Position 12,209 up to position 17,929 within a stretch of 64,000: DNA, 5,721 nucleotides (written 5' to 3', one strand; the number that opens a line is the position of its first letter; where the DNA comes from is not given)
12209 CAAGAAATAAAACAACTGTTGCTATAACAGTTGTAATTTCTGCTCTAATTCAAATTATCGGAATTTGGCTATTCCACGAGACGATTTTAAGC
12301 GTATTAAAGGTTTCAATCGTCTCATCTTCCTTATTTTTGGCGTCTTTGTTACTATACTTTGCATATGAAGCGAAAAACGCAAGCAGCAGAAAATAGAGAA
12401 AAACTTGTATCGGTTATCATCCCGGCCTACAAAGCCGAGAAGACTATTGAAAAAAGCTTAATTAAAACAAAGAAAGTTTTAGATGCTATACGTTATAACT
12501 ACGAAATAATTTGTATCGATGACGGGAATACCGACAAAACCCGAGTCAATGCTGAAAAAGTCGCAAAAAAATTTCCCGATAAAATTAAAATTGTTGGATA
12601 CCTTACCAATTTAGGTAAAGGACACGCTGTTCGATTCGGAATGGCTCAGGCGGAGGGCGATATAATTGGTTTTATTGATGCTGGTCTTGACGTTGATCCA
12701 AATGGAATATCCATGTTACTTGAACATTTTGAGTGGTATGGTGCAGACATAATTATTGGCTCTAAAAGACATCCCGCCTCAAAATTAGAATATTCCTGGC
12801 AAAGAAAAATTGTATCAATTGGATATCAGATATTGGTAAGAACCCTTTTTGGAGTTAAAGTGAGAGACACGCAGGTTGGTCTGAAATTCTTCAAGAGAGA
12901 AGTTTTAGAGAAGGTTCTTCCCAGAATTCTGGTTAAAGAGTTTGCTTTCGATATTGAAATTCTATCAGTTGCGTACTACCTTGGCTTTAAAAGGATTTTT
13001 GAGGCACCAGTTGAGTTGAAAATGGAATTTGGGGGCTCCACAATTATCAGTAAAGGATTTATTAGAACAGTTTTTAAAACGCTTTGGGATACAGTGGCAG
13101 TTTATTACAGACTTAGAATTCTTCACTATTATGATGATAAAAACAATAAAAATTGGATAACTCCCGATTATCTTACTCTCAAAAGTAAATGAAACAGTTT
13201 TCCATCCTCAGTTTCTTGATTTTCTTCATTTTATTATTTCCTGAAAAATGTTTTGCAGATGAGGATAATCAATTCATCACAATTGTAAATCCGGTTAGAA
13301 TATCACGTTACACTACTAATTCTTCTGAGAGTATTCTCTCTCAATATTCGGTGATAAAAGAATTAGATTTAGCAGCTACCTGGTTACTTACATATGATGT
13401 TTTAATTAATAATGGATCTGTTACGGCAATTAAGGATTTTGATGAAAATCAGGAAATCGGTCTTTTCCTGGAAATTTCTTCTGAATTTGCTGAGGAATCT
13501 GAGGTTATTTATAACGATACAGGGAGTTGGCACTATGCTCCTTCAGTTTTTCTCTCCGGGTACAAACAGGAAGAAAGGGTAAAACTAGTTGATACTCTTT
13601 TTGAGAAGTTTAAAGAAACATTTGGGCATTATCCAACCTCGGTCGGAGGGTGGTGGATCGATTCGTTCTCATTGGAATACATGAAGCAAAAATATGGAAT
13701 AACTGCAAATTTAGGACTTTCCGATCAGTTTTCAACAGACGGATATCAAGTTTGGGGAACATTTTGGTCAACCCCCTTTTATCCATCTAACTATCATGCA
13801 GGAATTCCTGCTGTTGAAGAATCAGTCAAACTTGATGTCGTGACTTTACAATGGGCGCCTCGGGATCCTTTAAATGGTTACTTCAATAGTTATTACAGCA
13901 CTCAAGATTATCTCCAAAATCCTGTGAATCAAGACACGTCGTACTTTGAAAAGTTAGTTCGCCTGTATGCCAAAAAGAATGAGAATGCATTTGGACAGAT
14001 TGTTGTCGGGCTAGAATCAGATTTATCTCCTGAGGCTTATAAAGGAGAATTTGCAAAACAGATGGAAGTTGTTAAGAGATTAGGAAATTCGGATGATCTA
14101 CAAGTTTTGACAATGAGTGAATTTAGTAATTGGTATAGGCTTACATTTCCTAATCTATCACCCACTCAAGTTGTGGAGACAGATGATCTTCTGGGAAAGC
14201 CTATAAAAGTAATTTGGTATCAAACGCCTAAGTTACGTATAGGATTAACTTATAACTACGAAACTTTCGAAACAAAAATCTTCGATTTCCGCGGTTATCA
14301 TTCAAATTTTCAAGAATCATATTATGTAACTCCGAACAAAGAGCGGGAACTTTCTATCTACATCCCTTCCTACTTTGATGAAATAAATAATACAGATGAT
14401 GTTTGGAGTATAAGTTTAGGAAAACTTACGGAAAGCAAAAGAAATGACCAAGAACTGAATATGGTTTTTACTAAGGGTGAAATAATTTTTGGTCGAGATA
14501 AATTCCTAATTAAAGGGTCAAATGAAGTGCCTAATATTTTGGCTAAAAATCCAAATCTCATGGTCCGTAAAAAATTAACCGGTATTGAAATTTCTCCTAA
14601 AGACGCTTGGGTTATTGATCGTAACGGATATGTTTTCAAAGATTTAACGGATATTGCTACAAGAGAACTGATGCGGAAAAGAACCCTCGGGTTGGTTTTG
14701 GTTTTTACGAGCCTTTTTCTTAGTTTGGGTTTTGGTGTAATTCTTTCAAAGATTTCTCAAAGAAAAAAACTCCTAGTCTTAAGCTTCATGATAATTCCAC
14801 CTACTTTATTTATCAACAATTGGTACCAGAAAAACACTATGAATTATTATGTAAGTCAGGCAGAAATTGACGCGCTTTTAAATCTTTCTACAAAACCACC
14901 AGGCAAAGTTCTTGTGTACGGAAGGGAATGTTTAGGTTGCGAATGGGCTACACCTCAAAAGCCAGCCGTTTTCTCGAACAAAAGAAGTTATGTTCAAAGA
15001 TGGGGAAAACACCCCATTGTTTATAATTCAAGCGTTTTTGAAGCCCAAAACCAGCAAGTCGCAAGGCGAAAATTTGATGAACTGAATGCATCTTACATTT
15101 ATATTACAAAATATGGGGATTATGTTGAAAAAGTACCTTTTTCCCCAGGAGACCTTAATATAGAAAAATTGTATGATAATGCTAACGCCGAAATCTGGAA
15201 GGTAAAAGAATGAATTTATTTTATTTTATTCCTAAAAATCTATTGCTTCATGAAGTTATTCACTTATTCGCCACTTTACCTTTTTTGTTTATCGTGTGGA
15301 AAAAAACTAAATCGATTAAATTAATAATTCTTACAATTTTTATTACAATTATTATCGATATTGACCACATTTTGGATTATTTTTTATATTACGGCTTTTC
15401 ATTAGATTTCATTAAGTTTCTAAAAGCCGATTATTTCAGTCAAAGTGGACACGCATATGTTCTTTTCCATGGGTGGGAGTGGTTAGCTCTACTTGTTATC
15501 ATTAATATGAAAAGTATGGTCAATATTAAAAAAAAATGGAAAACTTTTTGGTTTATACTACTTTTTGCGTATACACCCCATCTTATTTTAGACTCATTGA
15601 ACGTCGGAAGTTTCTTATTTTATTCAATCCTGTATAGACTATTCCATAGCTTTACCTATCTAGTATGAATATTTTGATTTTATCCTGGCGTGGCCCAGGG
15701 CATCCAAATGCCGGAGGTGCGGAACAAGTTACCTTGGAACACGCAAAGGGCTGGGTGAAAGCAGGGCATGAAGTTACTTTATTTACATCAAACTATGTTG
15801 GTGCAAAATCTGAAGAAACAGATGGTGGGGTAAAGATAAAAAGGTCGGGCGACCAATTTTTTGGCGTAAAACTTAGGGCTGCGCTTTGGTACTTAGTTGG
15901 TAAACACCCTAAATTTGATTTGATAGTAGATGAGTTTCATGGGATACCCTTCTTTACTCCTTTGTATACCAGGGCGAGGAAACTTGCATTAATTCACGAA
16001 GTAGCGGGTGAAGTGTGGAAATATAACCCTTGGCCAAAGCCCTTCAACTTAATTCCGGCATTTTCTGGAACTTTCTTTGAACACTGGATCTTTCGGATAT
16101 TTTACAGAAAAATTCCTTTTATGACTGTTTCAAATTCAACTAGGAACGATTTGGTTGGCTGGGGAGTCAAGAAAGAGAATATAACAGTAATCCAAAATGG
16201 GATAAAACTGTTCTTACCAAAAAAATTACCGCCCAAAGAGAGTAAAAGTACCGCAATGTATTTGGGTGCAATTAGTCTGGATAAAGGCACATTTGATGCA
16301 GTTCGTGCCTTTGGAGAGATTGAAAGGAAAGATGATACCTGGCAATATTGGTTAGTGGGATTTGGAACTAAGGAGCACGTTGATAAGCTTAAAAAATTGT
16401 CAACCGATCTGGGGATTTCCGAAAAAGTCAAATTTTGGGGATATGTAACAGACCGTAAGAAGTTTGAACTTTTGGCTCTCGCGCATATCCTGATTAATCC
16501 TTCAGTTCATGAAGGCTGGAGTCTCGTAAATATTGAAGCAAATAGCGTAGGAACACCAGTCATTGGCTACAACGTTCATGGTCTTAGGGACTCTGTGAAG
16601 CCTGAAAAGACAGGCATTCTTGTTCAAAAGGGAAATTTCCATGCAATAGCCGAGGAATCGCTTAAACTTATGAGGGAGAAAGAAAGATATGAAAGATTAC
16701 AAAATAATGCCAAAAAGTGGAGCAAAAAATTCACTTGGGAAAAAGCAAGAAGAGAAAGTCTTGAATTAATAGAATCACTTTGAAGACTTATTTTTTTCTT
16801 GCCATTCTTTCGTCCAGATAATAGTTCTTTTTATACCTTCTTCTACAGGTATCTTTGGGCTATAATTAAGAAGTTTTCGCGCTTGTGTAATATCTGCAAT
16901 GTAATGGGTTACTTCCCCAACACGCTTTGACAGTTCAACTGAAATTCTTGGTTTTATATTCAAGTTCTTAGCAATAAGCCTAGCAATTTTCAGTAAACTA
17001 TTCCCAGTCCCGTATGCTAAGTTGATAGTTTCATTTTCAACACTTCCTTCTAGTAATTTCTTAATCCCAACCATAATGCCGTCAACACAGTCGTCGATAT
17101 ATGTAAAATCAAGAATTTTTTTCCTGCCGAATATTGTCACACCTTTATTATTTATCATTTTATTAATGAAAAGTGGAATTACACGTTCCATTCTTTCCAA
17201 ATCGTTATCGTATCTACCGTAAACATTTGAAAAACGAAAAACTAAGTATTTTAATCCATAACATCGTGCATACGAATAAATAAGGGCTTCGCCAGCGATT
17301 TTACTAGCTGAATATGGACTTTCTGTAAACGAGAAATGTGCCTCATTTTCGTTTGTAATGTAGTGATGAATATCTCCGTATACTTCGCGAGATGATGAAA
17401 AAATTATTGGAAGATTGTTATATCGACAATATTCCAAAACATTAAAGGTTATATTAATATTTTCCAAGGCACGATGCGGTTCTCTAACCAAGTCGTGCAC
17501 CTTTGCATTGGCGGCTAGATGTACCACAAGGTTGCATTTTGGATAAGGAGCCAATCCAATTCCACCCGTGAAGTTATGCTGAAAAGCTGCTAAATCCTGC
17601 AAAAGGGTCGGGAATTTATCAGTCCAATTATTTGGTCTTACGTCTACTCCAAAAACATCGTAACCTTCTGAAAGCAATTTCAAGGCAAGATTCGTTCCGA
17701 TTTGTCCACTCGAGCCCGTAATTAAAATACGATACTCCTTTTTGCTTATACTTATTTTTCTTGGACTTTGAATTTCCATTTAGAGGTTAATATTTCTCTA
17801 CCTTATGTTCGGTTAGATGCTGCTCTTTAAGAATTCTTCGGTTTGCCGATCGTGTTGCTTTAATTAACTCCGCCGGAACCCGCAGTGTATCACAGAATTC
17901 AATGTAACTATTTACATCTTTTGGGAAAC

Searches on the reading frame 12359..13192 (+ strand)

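Call 50: search_protein_families(library=pfam, proteins=[window:12359-13192:+], max_evalue=0.0001)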
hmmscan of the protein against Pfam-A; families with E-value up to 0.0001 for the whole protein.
window:12359-13192:+ (277 aa): 3 families
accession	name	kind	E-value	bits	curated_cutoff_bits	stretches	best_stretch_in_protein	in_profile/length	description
PF00535.33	Glycos_transf_2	-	7e-27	94.8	23.3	1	18-186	1-167/168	Glycosyl transferase family 2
PF13641.12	Glyco_tranf_2_3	-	6.4e-06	26.8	27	1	17-125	3-112/230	Glycosyltransferase like family 2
PF10111.15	Glyco_tranf_2_2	-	2.3e-05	24.5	27.3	0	18-108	1-90/276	Glycosyltransferase like family 2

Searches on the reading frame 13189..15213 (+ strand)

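Call 50: search_protein_families(library=pfam, proteins=[window:13189-15213:+], max_evalue=0.0001)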
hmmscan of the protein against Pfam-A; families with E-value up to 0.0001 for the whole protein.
window:13189-15213:+ (674 aa): 0 families

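Call 72: search_protein_families(library=pfam, proteins=[window:13189-15213:+], max_evalue=0.01)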
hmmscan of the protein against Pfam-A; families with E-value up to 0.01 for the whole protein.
window:13189-15213:+ (674 aa): 1 family
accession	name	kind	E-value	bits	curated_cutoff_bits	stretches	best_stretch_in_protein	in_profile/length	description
PF12979.12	DUF3863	-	0.0097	15.2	27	0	105-221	85-202/349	Domain of Unknown Function with PDB structure (DUF3863)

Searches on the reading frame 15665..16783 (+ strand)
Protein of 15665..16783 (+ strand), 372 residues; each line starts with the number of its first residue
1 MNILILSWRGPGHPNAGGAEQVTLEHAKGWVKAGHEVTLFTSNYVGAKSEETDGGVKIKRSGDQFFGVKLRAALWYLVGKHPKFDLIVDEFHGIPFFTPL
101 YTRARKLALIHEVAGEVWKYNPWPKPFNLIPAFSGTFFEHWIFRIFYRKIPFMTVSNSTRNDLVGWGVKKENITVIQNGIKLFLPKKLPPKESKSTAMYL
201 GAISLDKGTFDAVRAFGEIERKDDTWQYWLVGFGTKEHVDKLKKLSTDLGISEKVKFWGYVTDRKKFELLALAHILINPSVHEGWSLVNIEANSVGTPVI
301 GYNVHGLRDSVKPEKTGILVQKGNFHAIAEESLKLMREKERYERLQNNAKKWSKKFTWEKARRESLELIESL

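Call 50: search_protein_families(library=pfam, proteins=[window:15665-16783:+], max_evalue=0.0001)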
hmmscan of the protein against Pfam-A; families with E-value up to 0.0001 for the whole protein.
window:15665-16783:+ (372 aa): 5 families
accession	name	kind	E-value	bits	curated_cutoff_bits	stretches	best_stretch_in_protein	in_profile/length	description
PF00534.26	Glycos_transf_1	-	1.7e-33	116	26.4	1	185-352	6-172/172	Glycosyl transferases group 1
PF13692.12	Glyco_trans_1_4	-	4.3e-24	85.8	27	1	196-337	3-141/142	Glycosyl transferases group 1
PF13439.12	Glyco_transf_4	-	2.9e-15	57.1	28.5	1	17-181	2-167/170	Glycosyltransferase Family 4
PF13579.12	Glyco_trans_4_4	-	8.7e-12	46.1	29.7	1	17-179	1-158/158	Glycosyl transferase 4-like domain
PF20706.3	GT4-conflict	-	3.3e-11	43.2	26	1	171-314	172-323/385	Family 4 Glycosyltransferase in conflict systems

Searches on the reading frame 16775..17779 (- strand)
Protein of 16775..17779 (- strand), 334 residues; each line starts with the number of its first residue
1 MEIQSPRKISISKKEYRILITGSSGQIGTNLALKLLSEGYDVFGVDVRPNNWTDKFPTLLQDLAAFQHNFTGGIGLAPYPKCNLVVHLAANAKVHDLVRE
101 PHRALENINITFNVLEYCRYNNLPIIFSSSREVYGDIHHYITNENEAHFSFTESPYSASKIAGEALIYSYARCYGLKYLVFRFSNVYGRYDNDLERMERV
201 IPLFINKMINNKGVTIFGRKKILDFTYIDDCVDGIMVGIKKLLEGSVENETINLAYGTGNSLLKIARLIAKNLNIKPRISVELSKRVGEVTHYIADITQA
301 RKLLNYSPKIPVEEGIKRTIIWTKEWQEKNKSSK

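Call 50: search_protein_families(library=pfam, proteins=[window:16775-17779:-], max_evalue=0.0001)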
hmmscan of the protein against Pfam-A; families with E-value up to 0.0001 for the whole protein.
window:16775-17779:- (334 aa): 5 families
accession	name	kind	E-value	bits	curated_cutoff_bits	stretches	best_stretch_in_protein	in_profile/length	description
PF01370.27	Epimerase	-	5.2e-43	147.6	20.9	1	18-253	1-238/240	NAD dependent epimerase/dehydratase family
PF16363.11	GDP_Man_Dehyd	-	1.6e-35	123.6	27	1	19-319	1-332/332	GDP-mannose 4,6 dehydratase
PF04321.23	RmlD_sub_bind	-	7.8e-14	51.9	27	1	17-277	2-235/287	RmlD substrate binding domain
PF01073.25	3Beta_HSD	-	7.7e-12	45.3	22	1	19-247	1-237/280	3-beta hydroxysteroid dehydrogenase/isomerase family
PF07993.18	NAD_binding_4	-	1e-09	38.4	20.1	1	81-233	88-256/258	Male sterility protein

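Call 52: search_protein_families(library=ncbifam, proteins=[window:16775-17779:-], max_evalue=0.001)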
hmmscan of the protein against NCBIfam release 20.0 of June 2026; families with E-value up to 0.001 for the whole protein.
window:16775-17779:- (334 aa): 24 families
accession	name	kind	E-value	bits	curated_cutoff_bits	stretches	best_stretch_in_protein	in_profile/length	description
TIGR01181.1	dTDP_gluc_dehyt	equivalog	7.2e-37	127.2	365.1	1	18-327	2-315/321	dTDP-glucose 4,6-dehydratase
TIGR01179.1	galE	equivalog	8.2e-29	100.5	262.3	1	17-328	1-330/332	UDP-glucose 4-epimerase GalE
TIGR04180.1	EDH_00030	hypoth_equivalog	4.1e-26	91.7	475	1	18-309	1-295/297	NAD-dependent 4,6-dehydratase LegB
TIGR02197.1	heptose_epim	equivalog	9.3e-24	84.2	274.6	1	18-323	1-313/316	ADP-glyceromanno-heptose 6-epimerase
NF011728.1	PRK15181.1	equivalog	9.3e-20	70.9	760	1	81-324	90-338/348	Vi polysaccharide biosynthesis UDP-N-acetylglucosaminuronic acid C-4 epimerase TviC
TIGR02622.1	CDP_4_6_dhtase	equivalog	2.2e-19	69.8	278.45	1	15-331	4-339/352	CDP-glucose 4,6-dehydratase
NF007490.0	PRK10084.1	subfamily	5e-19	68.5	649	1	85-328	77-342/361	dTDP-glucose 4,6-dehydratase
NF005998.1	PRK08125.1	equivalog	8.2e-18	64.1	777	1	8-320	308-646/649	bifunctional UDP-4-amino-4-deoxy-L-arabinose formyltransferase/UDP-glucuronic acid oxidase ArnA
NF007582.0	PRK10217.1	equivalog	2.3e-17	63.1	698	1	81-323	74-331/355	dTDP-glucose 4,6-dehydratase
NF008872.0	PRK11908.1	equivalog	9.9e-17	61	294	1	17-269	3-267/349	bifunctional UDP-4-keto-pentose/UDP-xylose synthase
NF047922.1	GDPFucSynFcl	equivalog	1.8e-16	60.5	500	1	106-324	80-302/308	GDP-L-fucose synthase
NF007956.0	PRK10675.1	subfamily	2e-14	53.5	394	1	17-323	2-329/338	UDP-glucose 4-epimerase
NF042423.1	oxyalk_red_Shew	equivalog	2.3e-10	40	580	1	11-242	4-224/331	2-alkyl-3-oxoalkanoate reductase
NF042422.1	oxyalk_red_OleD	equivalog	1.6e-09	37.6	580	1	17-246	2-222/329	2-alkyl-3-oxoalkanoate reductase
TIGR01214.1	rmlD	equivalog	4.9e-08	32.4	224.05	1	17-197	1-163/285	dTDP-4-dehydrorhamnose reductase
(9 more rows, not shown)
